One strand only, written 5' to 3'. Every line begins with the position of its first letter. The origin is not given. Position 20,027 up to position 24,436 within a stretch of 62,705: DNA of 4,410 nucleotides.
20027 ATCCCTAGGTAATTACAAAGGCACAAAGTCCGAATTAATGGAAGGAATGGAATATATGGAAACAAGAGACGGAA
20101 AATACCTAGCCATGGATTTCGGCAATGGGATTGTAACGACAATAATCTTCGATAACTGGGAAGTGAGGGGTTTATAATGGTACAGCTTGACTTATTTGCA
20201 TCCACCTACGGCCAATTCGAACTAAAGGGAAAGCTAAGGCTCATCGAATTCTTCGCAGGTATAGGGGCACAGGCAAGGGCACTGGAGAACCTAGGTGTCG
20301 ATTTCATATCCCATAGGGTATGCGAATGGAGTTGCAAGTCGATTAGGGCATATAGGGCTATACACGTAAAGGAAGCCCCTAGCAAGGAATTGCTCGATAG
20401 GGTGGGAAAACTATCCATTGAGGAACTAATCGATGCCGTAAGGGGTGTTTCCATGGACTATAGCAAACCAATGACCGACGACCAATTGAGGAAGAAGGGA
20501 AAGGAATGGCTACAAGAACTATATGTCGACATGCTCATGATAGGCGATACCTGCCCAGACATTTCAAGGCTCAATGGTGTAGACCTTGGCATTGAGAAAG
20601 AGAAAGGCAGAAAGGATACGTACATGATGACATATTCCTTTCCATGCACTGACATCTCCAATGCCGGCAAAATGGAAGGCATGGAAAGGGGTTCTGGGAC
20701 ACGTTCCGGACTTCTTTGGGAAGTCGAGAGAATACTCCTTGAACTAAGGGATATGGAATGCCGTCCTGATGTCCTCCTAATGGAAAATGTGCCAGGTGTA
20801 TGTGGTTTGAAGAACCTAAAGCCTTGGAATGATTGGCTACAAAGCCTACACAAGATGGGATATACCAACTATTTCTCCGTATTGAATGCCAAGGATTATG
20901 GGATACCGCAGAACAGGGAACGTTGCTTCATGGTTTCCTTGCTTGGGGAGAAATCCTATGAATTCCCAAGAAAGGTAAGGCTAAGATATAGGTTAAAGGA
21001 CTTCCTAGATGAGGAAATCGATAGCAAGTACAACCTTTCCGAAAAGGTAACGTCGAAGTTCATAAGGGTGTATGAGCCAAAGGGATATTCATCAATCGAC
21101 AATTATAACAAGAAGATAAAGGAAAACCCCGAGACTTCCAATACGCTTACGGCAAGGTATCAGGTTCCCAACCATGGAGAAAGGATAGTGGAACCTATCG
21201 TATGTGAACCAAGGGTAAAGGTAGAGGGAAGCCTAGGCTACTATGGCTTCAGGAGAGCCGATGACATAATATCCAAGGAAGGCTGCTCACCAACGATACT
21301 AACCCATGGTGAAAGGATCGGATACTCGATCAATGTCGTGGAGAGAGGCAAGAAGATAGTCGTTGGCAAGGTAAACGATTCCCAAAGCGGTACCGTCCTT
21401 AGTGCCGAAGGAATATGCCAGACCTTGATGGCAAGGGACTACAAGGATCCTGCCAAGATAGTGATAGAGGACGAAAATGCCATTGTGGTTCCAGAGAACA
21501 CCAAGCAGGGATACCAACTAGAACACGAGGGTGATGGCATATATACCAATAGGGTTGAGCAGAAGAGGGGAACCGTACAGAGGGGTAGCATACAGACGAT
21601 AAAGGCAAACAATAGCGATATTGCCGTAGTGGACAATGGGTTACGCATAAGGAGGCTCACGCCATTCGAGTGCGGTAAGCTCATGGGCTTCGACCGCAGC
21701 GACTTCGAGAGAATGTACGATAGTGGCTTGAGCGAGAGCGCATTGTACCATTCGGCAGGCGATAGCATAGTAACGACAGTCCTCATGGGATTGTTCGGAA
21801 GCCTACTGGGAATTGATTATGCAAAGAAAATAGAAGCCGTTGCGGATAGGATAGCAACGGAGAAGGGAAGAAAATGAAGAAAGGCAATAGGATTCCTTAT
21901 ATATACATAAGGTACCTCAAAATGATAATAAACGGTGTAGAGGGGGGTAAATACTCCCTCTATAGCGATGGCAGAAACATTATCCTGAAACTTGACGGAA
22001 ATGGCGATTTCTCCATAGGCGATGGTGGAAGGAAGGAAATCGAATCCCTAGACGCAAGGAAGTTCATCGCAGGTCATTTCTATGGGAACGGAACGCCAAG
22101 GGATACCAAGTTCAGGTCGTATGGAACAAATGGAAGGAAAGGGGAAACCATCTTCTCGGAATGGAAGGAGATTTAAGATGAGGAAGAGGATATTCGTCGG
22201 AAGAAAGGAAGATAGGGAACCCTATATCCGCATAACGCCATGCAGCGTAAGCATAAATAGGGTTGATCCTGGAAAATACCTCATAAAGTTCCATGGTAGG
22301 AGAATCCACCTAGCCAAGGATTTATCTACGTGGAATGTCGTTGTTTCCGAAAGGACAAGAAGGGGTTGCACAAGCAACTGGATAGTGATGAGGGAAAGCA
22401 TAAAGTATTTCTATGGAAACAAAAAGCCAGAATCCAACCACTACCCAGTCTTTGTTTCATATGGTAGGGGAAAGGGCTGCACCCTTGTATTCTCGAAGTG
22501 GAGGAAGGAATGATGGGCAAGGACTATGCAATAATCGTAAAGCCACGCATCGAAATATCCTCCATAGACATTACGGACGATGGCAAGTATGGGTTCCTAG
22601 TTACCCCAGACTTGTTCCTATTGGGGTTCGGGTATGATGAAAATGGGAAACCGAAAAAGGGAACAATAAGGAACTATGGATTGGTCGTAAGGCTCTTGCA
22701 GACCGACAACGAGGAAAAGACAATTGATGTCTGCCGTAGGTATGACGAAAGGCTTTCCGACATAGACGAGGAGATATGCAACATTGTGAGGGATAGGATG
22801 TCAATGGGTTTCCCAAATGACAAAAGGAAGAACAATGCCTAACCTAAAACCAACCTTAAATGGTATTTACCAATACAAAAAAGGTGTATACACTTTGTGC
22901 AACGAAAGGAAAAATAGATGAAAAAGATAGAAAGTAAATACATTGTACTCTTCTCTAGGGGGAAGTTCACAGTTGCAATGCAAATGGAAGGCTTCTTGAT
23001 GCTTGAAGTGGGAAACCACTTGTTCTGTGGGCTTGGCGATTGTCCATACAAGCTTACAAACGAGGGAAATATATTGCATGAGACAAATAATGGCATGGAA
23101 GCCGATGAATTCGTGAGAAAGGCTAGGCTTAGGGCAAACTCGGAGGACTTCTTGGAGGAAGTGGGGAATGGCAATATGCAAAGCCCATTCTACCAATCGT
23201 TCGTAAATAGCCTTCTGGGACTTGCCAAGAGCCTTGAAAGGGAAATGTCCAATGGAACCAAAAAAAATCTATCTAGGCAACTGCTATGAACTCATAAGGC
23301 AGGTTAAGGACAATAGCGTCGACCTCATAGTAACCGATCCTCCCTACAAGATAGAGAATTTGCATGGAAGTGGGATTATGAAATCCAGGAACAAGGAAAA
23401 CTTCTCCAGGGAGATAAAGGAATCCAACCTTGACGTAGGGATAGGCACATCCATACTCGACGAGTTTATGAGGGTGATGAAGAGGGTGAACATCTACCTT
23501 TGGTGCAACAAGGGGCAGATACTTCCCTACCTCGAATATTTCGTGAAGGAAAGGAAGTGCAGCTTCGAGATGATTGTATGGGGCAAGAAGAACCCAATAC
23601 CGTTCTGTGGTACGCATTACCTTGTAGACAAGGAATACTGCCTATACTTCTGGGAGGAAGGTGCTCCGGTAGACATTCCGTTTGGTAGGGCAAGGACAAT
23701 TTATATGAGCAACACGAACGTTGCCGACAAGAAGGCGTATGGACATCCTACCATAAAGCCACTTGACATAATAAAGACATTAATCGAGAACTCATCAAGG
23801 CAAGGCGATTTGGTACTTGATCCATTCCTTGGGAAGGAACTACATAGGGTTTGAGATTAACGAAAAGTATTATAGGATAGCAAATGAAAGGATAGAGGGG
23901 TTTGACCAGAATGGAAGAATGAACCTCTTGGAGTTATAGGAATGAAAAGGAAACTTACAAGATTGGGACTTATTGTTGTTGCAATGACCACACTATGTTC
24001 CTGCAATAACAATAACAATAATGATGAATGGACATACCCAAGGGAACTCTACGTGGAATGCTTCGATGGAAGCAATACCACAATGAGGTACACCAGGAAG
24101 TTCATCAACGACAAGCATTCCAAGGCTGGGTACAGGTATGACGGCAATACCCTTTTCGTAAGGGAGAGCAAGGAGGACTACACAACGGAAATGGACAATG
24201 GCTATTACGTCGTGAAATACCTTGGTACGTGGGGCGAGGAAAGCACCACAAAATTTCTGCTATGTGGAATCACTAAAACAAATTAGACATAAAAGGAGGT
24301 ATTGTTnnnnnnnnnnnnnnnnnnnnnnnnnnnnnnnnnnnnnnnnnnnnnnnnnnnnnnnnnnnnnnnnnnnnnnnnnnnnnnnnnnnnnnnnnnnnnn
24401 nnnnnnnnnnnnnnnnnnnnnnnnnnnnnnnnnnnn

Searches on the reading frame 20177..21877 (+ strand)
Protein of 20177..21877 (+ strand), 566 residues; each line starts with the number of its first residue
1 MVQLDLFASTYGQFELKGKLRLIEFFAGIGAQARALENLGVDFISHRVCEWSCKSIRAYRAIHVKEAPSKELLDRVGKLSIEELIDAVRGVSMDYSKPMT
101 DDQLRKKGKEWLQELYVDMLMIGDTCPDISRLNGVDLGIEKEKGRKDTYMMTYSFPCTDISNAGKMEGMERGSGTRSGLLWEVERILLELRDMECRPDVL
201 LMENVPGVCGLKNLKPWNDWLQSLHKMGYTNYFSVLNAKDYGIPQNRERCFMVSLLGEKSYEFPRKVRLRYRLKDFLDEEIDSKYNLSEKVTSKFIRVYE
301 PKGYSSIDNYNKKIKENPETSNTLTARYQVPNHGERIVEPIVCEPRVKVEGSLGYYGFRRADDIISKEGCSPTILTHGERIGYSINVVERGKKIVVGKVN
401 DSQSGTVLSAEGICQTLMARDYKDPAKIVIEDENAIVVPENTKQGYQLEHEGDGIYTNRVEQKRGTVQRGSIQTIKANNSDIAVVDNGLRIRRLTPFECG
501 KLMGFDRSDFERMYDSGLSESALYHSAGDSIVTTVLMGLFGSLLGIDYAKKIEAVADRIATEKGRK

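Call 32: search_protein_families(library=phrogs, max_evalue=0.00001, proteins=[window:20177-21877:+])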
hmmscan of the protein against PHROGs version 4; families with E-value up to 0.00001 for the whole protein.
window:20177-21877:+ (566 aa): 6 families
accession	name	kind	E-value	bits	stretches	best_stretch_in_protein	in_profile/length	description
phrog_116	-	other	1.2e-49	170.4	1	14-539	202-485/779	DNA methyltransferase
phrog_363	-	other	4.9e-30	105.8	1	150-288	118-239/327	DNA methyltransferase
phrog_16427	-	other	1.8e-10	41.9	1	432-537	52-162/235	DNA methyltransferase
phrog_8411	-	unknown function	1.7e-08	35.4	1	436-528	109-204/206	-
phrog_17284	-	unknown function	5.6e-08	33.4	1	477-544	145-211/245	-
phrog_26324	-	other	9.3e-08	33.3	1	391-536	52-196/210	DNA methyltransferase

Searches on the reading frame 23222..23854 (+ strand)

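Call 32: search_protein_families(library=phrogs, max_evalue=0.00001, proteins=[window:23222-23854:+])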
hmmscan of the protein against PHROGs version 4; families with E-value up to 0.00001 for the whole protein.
window:23222-23854:+ (210 aa): 7 families
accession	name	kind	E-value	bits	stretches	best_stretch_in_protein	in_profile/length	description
phrog_67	-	other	1.2e-32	114.8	1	15-204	125-311/743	DNA methyltransferase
phrog_498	-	other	8e-22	78.5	1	27-204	217-388/633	DNA methyltransferase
phrog_6025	-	other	1.4e-13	51.9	1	11-124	9-112/192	DNA methyltransferase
phrog_12862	-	unknown function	4.2e-07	31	1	14-69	3-59/149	-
phrog_23085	-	unknown function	6.7e-07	30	1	168-205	37-74/138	-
phrog_3008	-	other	1.3e-06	28.9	1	172-204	147-179/244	DNA methyltransferase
phrog_6952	-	other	9.5e-06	26.6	0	175-204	114-143/181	DNA methyltransferase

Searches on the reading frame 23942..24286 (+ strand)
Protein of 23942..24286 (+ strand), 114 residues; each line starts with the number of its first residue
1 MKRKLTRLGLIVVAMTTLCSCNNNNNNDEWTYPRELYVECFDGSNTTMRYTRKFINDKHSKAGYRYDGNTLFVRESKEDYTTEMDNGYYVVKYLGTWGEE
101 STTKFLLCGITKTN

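Call 50: search_protein_families(library=pfam, max_evalue=0.01, proteins=[window:23942-24286:+])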
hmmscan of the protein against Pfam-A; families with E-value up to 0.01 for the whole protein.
window:23942-24286:+ (114 aa): 1 family
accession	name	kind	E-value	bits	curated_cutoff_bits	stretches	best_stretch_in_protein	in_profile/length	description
PF14785.11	MalF_P2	-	0.0082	16.6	34.4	0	39-101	92-154/164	Maltose transport system permease protein MalF P2 domain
